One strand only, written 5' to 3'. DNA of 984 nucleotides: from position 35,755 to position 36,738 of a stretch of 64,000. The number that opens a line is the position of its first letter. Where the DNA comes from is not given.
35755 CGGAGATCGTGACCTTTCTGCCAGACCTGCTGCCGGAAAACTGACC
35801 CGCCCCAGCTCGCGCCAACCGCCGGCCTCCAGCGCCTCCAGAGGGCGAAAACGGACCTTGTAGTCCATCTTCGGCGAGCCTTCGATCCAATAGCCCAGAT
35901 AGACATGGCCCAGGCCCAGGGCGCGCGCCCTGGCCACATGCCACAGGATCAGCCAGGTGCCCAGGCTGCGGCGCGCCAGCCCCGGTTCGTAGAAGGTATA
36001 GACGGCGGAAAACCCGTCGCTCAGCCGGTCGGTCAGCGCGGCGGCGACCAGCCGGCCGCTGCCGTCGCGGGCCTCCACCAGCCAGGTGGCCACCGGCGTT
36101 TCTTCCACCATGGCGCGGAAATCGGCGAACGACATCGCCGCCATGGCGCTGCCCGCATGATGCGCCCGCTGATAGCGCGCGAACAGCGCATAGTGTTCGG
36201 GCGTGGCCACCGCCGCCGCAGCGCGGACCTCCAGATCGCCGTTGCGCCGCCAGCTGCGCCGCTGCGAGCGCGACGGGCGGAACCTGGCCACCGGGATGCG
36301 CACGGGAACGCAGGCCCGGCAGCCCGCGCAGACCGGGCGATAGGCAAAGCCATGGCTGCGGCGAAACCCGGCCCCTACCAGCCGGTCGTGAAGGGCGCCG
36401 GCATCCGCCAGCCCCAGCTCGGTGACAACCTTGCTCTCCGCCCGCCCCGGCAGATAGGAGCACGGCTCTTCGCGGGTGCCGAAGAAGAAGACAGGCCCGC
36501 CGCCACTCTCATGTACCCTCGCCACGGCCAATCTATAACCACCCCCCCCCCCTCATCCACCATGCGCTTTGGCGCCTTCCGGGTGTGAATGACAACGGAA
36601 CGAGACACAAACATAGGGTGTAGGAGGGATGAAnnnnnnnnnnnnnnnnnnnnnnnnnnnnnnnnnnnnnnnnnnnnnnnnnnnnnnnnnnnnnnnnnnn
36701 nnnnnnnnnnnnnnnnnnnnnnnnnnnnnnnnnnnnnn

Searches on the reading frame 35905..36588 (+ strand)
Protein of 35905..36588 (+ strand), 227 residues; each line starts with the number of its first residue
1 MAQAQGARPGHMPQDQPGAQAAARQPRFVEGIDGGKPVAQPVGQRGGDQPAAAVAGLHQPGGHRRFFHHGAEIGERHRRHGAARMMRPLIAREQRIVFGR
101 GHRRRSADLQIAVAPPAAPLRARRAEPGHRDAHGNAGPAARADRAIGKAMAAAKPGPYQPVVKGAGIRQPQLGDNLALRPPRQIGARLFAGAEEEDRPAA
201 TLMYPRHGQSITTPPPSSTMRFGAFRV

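Call 17: search_protein_families(library=pfam, proteins=[window:35905-36588:+], max_evalue=0.001)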
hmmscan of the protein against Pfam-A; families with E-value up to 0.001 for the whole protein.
window:35905-36588:+ (227 aa): 0 families
